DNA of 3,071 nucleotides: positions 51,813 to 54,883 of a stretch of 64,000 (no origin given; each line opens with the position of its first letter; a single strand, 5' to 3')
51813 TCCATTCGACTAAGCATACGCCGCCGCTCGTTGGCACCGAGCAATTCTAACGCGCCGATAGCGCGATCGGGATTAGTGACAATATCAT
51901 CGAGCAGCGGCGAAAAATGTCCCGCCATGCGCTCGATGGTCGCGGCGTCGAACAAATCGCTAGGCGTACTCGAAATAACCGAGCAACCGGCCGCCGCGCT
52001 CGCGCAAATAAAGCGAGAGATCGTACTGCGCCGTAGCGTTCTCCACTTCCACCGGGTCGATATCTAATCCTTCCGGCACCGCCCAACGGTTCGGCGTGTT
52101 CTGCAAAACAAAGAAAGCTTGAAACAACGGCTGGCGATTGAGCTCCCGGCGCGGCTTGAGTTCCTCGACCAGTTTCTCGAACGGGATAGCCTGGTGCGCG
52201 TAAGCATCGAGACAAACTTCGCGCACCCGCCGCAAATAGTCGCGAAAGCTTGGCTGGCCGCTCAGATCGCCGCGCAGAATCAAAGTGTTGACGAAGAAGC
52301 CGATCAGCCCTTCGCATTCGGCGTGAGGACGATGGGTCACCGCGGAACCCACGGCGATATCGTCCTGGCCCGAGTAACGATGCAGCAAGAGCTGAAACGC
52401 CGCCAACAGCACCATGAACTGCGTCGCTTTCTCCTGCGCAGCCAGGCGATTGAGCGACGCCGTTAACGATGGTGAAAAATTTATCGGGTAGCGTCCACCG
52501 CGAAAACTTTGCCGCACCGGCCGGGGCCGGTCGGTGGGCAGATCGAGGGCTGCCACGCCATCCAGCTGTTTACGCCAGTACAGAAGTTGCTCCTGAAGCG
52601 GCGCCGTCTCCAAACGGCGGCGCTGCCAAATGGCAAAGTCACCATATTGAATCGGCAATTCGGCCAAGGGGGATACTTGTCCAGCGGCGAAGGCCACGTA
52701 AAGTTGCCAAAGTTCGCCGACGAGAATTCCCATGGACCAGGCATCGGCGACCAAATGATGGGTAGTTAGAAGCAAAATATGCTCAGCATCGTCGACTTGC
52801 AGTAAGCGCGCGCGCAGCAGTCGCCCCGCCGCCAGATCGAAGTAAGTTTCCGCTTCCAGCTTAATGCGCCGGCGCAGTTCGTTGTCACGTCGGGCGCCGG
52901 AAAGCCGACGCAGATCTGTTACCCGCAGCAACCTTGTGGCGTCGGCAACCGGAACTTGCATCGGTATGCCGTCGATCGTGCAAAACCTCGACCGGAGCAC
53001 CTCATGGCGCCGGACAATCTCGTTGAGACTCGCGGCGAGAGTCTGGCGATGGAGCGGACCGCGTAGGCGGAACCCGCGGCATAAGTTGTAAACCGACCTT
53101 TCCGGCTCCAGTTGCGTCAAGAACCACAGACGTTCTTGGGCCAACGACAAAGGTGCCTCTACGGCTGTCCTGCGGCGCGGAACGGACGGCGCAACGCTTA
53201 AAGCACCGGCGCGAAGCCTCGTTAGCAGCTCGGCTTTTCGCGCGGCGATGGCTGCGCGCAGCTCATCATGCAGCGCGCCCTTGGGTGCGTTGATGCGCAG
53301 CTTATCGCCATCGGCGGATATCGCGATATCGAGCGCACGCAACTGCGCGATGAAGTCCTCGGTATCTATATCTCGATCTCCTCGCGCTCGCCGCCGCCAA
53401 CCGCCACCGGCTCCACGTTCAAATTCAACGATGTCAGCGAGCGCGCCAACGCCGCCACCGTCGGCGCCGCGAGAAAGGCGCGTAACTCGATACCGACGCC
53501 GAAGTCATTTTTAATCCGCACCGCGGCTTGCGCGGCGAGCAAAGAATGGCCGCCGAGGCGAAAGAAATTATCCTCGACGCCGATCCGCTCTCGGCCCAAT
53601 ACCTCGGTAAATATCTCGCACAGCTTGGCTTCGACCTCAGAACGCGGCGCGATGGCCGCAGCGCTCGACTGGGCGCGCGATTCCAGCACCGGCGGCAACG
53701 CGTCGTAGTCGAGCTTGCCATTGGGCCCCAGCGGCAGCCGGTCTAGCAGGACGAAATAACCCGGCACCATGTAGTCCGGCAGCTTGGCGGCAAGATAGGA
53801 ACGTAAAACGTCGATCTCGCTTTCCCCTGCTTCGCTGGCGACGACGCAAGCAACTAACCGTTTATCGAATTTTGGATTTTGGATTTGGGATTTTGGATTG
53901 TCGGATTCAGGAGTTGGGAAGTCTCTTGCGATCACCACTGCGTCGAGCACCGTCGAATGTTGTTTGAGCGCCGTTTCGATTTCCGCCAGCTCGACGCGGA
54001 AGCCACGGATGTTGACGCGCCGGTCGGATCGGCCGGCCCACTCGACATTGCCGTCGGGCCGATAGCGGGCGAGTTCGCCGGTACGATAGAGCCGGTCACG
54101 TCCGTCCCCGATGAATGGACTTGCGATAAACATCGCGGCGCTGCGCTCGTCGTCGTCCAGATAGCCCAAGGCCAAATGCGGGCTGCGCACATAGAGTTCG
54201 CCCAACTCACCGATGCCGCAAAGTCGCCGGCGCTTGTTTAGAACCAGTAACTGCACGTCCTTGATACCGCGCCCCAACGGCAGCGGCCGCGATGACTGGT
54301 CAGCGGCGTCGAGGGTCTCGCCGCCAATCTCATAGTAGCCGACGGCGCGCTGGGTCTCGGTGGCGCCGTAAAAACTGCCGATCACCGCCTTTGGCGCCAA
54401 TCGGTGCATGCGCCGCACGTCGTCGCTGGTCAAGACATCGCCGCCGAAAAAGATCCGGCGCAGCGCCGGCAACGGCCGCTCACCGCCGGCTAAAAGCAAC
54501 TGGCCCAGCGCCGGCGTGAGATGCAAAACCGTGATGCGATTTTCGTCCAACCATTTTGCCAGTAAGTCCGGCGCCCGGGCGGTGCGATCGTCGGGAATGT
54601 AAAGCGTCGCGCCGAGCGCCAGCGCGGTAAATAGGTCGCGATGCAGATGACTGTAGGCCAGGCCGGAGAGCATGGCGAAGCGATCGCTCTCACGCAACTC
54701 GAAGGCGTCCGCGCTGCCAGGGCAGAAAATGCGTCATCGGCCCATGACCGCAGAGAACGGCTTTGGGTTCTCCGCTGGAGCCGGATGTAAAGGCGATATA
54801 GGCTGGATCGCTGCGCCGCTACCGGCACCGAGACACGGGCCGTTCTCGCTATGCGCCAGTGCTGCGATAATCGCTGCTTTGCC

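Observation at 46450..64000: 17.5-kb single-strand array: STAND/TPR regulator, four-module NRPS ending in a terminal C domain (no TE), secreted hydrolase, Lys/Ala-rich protein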

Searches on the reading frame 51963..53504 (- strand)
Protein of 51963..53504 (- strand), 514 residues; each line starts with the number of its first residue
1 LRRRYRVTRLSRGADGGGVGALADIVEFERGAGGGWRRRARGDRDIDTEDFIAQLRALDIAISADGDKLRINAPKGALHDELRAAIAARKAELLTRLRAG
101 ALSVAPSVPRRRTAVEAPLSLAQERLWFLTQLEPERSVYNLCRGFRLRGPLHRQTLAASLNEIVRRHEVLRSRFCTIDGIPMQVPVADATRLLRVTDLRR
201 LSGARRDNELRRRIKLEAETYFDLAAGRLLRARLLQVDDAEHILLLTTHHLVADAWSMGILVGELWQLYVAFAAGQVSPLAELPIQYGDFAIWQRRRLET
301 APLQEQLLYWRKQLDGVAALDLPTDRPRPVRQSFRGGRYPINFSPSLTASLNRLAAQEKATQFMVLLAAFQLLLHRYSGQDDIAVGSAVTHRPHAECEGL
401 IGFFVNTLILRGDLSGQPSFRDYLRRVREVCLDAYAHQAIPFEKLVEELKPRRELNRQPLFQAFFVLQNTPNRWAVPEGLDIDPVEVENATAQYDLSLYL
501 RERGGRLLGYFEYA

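Call 6: search_protein_families(library=pfam, proteins=[window:51963-53504:-], max_evalue=0.01)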
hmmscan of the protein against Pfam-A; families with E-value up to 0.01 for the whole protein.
window:51963-53504:- (514 aa): 2 families
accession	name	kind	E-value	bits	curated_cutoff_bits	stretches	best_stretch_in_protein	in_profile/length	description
PF00668.25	Condensation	-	1.1e-96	324.8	30.6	1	116-513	4-409/456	Condensation domain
PF18563.6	TubC_N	-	1.3e-15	57.7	26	1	49-97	2-50/52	TubC N-terminal docking domain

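Call 9: find_homologous_proteins(query=window:51963-53504:-)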
Query window:51963-53504:- (514 aa): 3543 proteins with E <= 0.001 among 8000 candidates; the best 120 are listed.
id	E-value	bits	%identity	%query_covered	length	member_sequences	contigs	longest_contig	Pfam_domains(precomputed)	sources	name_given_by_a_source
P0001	2.1e-252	856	85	89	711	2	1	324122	PF00668.26,PF18563.7,PF00501.35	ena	-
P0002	2.9e-216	737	92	70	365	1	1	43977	PF00668.26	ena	-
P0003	4.8e-161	555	56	90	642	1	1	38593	PF00668.26,PF18563.7,PF00501.35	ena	-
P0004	6.2e-159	548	82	59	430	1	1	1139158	PF00668.26,PF00501.35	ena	-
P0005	2.1e-154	533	54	91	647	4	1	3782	PF00668.26,PF18563.7,PF00501.35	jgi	-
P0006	3.0e-154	533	57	86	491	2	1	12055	PF00668.26,PF18563.7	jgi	jgi:hypothetical protein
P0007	8.3e-154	531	55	90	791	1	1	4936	PF00668.26,PF18563.7,PF00501.35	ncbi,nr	ncbi:MAG TPA: condensation domain-containing protein, partial [Candidatus Binatia bacterium]|nr:cond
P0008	6.1e-153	528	46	82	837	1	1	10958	PF00668.26,PF00550.32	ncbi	ncbi:MAG: hypothetical protein DMF50_02030, partial [Acidobacteria bacterium]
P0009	9.6e-152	524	55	86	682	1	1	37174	PF00668.26,PF18563.7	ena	-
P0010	2.6e-151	523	97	46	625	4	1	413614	PF00668.26,PF00501.35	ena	-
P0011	6.2e-148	512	55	85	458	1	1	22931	PF00668.26,PF18563.7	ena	-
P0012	1.3e-147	511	54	87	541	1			PF00668.26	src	-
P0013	2.9e-147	510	53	90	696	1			PF00668.26,PF18563.7,PF00501.35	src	-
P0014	8.8e-147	508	45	80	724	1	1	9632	PF00668.26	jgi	jgi:non-ribosomal peptide synthetase component F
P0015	2.0e-146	507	47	76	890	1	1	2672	PF00668.26,PF00550.32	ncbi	ncbi:MAG TPA: condensation domain-containing protein, partial [Thermoanaerobaculia bacterium]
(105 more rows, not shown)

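Call 10: find_encoding_contigs(protein=P0010, flank=10000, max_places=3)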
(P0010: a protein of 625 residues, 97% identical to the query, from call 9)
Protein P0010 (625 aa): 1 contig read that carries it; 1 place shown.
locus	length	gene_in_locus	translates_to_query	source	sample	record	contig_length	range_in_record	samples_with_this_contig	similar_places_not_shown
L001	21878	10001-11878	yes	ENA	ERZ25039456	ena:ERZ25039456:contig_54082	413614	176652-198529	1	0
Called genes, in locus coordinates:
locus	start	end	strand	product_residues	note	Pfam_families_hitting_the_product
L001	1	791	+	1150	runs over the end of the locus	PF12773:DZR, PF13240:Zn_Ribbon_1 (faint), PF00211:Guanylate_cyc, PF13191:AAA_16, PF13401:AAA_22 (faint), PF13424:TPR_12 (faint), PF10602:RPN7 (faint), PF17874:TPR_MalT (faint), +1 more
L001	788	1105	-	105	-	-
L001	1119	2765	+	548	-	PF00501:AMP-binding, PF13193:AMP-binding_C, PF00550:PP-binding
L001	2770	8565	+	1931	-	PF00668:Condensation, PF00501:AMP-binding, PF13193:AMP-binding_C, PF00550:PP-binding, PF00668:Condensation, PF00501:AMP-binding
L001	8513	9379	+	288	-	PF13193:AMP-binding_C, PF00550:PP-binding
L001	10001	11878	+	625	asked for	PF00668:Condensation, PF00501:AMP-binding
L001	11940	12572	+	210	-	PF13193:AMP-binding_C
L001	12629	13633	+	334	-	PF00668:Condensation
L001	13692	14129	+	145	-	PF00668:Condensation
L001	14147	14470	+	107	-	-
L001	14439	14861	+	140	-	PF00561:Abhydrolase_1, PF12146:Hydrolase_4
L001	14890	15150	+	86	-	-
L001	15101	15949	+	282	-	-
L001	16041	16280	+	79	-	-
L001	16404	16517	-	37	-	PF02954:HTH_8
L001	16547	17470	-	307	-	PF00158:Sigma54_activat, PF14532:Sigma54_activ_2, PF25601:AAA_lid_14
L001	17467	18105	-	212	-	PF01590:GAF, PF13185:GAF_2 (weak)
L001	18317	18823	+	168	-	PF14518:Haem_oxygenas_2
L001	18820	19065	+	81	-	-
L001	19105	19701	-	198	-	PF02754:CCG (faint)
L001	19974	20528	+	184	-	-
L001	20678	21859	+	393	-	PF04909:Amidohydro_2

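Call 11: find_encoding_contigs(protein=P0001, flank=10000, max_places=3)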
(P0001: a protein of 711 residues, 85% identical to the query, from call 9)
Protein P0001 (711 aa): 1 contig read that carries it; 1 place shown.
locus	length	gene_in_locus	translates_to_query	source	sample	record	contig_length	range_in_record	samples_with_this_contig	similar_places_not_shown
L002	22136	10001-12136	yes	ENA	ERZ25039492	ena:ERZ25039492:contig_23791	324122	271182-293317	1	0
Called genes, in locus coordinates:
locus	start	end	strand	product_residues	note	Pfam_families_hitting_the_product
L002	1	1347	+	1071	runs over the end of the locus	PF00211:Guanylate_cyc, PF13191:AAA_16, PF13401:AAA_22 (faint), PF07719:TPR_2 (faint), PF10602:RPN7 (faint), PF13424:TPR_12 (faint), PF17874:TPR_MalT (faint), PF13181:TPR_8 (faint)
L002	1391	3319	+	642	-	PF00501:AMP-binding, PF13193:AMP-binding_C, PF00550:PP-binding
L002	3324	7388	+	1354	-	PF00668:Condensation, PF00501:AMP-binding, PF13193:AMP-binding_C, PF00550:PP-binding, PF00668:Condensation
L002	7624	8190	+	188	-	PF00668:Condensation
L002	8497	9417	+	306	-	PF00501:AMP-binding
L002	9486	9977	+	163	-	PF00550:PP-binding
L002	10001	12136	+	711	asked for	PF18563:TubC_N, PF00668:Condensation, PF00501:AMP-binding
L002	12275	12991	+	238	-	PF00501:AMP-binding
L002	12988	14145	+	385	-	PF00668:Condensation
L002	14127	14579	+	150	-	PF00668:Condensation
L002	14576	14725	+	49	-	-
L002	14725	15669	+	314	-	PF00561:Abhydrolase_1, PF12146:Hydrolase_4 (weak)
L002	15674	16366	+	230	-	-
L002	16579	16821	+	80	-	-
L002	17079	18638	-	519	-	PF01590:GAF, PF13185:GAF_2, PF00158:Sigma54_activat, PF14532:Sigma54_activ_2, PF01078:Mg_chelatase (faint), PF07728:AAA_5 (weak), PF25601:AAA_lid_14, PF02954:HTH_8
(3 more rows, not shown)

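Call 12: find_encoding_contigs(protein=P0004, flank=10000, max_places=3)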
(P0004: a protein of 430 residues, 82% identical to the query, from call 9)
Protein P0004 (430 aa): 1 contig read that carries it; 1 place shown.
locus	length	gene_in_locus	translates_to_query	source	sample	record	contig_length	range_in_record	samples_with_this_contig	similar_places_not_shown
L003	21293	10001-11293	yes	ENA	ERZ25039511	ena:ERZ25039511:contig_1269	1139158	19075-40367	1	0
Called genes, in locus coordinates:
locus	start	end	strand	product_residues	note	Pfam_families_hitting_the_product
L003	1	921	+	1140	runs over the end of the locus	PF12773:DZR, PF13240:Zn_Ribbon_1 (weak), PF00211:Guanylate_cyc, PF10602:RPN7 (faint), PF13191:AAA_16, PF13401:AAA_22 (faint), PF07719:TPR_2 (faint), PF13424:TPR_12 (faint), +2 more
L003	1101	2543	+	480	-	PF00501:AMP-binding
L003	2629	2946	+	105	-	PF00550:PP-binding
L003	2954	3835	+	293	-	PF00668:Condensation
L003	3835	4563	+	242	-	PF00668:Condensation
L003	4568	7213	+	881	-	PF00501:AMP-binding, PF13193:AMP-binding_C, PF00550:PP-binding, PF00668:Condensation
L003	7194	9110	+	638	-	PF00668:Condensation, PF00501:AMP-binding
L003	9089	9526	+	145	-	PF00550:PP-binding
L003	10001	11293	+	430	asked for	PF00668:Condensation, PF00501:AMP-binding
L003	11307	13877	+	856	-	PF00501:AMP-binding, PF13193:AMP-binding_C, PF00550:PP-binding, PF00668:Condensation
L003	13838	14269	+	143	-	PF00668:Condensation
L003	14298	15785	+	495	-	PF00561:Abhydrolase_1, PF12146:Hydrolase_4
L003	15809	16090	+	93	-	-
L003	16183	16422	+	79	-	-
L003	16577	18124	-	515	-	PF01590:GAF, PF13185:GAF_2, PF13492:GAF_3, PF00158:Sigma54_activat, PF14532:Sigma54_activ_2, PF07728:AAA_5 (weak), PF25601:AAA_lid_14, PF02954:HTH_8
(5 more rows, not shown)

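Call 13: find_encoding_contigs(protein=P0002, flank=10000, max_places=3)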
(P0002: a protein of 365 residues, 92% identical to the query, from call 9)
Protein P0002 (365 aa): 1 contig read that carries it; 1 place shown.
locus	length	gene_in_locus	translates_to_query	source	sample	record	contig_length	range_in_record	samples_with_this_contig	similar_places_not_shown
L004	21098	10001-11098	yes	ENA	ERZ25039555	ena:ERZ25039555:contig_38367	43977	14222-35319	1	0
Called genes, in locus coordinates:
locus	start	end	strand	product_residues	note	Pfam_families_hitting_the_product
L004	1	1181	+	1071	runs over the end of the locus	PF00211:Guanylate_cyc, PF13191:AAA_16, PF13401:AAA_22 (faint), PF07719:TPR_2 (faint), PF13424:TPR_12 (faint), PF10602:RPN7 (faint), PF17874:TPR_MalT (faint), PF13181:TPR_8 (faint)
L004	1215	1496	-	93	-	-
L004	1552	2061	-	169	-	-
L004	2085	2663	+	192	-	PF00501:AMP-binding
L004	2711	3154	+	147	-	PF00550:PP-binding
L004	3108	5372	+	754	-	PF00668:Condensation, PF00501:AMP-binding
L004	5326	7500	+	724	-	PF00501:AMP-binding, PF13193:AMP-binding_C, PF00550:PP-binding, PF00668:Condensation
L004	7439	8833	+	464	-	PF00668:Condensation, PF00501:AMP-binding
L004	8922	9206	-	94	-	-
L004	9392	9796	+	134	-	PF00550:PP-binding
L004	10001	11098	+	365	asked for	PF00668:Condensation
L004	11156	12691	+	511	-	PF00668:Condensation (weak), PF00501:AMP-binding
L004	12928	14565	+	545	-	PF00550:PP-binding, PF00668:Condensation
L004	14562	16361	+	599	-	PF00561:Abhydrolase_1, PF12146:Hydrolase_4 (weak)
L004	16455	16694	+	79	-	-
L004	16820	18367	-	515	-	PF01590:GAF, PF13185:GAF_2, PF13492:GAF_3, PF00158:Sigma54_activat, PF14532:Sigma54_activ_2, PF07728:AAA_5 (faint), PF25601:AAA_lid_14, PF02954:HTH_8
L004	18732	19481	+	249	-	PF14518:Haem_oxygenas_2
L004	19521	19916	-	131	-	-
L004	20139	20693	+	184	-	-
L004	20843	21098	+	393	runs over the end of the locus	PF04909:Amidohydro_2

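Call 22: find_related_loci(query=window:51963-53504:-, collection=genome_contigs, flank=10000)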
Query window:51963-53504:- (514 aa) in genome_contigs; peptide patterns used: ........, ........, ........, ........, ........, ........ (x = any residue, [..] = any of these).
290 stretches matched a pattern; 199 encode a relative of the query (tblastn E <= 1e-3); the best 80 are kept; 78 distinct loci.
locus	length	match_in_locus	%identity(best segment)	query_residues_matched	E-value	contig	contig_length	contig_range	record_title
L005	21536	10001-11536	85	1-514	0e+0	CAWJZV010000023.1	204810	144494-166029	MAG: uncultured delta proteobacterium isolate MFD09730.bin.4.339 genome assembly, contig: contig_35470, whole genome sho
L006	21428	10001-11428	47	43-513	1e-134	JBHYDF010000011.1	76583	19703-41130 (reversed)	MAG: Nostocaceae cyanobacterium isolate CCAP1427_2_bin-003C CCAP1427_2_bin-003C_c11, whole genome shotgun sequence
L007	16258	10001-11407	49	49-513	1e-132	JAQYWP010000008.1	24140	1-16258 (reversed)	MAG: Rhizonema sp. PD38 Dictyo3468_NODE_15_length_24140_cov_9.11268, whole genome shotgun sequence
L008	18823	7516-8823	47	78-513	2e-129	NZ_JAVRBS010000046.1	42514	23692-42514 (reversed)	MAG: Nostoc sp. ChiVER01 contig_46, whole genome shotgun sequence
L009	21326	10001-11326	49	71-513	7e-129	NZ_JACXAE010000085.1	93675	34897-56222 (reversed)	Iningainema tapete BLCC-T55 NODE_49_length_93675_cov_25.549189, whole genome shotgun sequence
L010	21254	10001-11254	51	92-506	7e-127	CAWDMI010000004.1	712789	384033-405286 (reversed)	MAG: uncultured delta proteobacterium isolate MFD04944.bin.2.54 genome assembly, contig: contig_42673, whole genome shot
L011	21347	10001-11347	50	70-513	1e-126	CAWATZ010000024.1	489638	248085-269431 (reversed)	MAG: uncultured Planctomycetota bacterium isolate MFD02248.bin.2.136 genome assembly, contig: contig_7250, whole genome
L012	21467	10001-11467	46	37-513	2e-125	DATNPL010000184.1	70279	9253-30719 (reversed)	MAG TPA_asm: Coleofasciculaceae cyanobacterium isolate SMAG_U16480 k141_7013, whole genome shotgun sequence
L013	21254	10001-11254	49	97-513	3e-125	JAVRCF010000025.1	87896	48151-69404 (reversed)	MAG: Aulosira sp. DedQUE10 contig_25, whole genome shotgun sequence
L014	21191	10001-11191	50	118-513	3e-125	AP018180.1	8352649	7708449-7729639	Nostoc carneum NIES-2107 DNA, nearly complete genome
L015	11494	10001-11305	49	76-513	7e-125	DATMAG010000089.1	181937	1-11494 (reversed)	MAG TPA_asm: Blastocatellia bacterium isolate SMAG_U13319 k141_16817, whole genome shotgun sequence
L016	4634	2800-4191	44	49-513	4e-126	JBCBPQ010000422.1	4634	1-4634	MAG: Cyanobacteria bacterium J06633_8 k141_117964_length_4634_cov_37.9611, whole genome shotgun sequence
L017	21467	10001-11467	46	37-513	1e-124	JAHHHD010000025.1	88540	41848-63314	MAG: Drouetiella hepatica Uher 2000/2452 scaffold_89_c1, whole genome shotgun sequence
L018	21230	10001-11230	49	105-513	3e-124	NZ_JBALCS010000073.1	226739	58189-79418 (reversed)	MAG: Nostoc sp. isolate P12567 bin 1 NODE_4_length_226739_cov_218.544047, whole genome shotgun sequence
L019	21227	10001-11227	52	108-514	4e-124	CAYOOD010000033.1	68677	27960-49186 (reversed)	MAG TPA_asm: uncultured bacterium isolate binchicken_co135_64 genome assembly, contig: NODE_926_length_68677_cov_25.4839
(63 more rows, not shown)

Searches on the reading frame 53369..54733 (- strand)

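Call 6: search_protein_families(library=pfam, proteins=[window:53369-54733:-], max_evalue=0.01)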
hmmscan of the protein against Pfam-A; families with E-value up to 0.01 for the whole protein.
window:53369-54733:- (455 aa): 3 families
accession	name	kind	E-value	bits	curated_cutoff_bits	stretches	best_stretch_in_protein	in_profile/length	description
PF00501.34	AMP-binding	-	6.6e-26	91.4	29.9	1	10-192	199-384/384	AMP-binding enzyme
PF00550.31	PP-binding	-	3.3e-15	56.5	20.8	1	370-431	2-65/67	Phosphopantetheine attachment site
PF13193.12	AMP-binding_C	-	3.5e-08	34.7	24.5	1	291-340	27-76/76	AMP-binding enzyme C-terminal domain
